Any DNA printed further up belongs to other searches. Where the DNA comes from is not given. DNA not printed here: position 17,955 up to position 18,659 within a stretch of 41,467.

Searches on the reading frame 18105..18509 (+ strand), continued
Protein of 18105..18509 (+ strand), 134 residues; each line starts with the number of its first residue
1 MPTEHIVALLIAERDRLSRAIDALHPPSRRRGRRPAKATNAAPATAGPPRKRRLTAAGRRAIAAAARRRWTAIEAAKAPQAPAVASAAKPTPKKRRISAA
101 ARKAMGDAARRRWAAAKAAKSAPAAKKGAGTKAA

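Call 71: search_protein_representatives(alignment_id=A2)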
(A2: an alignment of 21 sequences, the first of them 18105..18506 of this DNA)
Query: 21 sequences, 129 profile positions. Proteins with E-value up to 0.001 (for the whole library): 4156; up to 1e-10: 453; up to 1e-30: 6. The best 150 are listed.
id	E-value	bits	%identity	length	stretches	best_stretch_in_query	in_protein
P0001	3.1e-44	166.6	-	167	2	1-89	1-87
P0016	2.0e-42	160.8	-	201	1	1-128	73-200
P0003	1.2e-39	151.8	-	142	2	1-88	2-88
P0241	1.4e-36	141.8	-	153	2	4-105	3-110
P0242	8.6e-36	139.3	-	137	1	1-126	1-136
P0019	7.1e-34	133.1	-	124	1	1-117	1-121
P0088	2.2e-30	121.8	-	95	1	1-84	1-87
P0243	2.1e-29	118.7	-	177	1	1-126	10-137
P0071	6.5e-29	117.1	-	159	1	1-120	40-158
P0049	3.6e-28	114.7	-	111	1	1-79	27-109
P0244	4.7e-28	114.3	-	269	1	1-80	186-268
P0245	6.2e-28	113.9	-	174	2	3-122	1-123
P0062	6.3e-28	113.9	-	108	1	1-86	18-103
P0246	7.4e-28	113.7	-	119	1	1-114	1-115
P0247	3.1e-27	111.7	-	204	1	1-85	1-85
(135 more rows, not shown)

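Call 77: find_encoding_contigs(protein=P0010, flank=4000, max_places=3)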
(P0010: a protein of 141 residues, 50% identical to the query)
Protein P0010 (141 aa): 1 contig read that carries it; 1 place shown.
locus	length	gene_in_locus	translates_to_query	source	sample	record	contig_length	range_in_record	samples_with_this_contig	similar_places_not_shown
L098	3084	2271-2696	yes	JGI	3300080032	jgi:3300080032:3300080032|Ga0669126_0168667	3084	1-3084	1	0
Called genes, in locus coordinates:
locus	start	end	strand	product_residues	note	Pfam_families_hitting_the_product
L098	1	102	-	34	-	?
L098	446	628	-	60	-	-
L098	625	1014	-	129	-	PF01258:zf-dskA_traR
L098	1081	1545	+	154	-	-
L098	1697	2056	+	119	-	-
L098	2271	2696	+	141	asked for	-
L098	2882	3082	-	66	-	?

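Call 78: find_encoding_contigs(protein=P0003, flank=4000, max_places=3)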
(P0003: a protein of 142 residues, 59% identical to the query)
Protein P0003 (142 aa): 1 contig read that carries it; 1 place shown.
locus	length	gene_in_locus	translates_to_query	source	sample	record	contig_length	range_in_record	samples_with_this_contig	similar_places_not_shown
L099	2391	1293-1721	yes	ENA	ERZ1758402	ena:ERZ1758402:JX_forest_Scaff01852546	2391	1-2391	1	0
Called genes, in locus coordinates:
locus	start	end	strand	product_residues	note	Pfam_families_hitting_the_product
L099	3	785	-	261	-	?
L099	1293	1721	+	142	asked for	-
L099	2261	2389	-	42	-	?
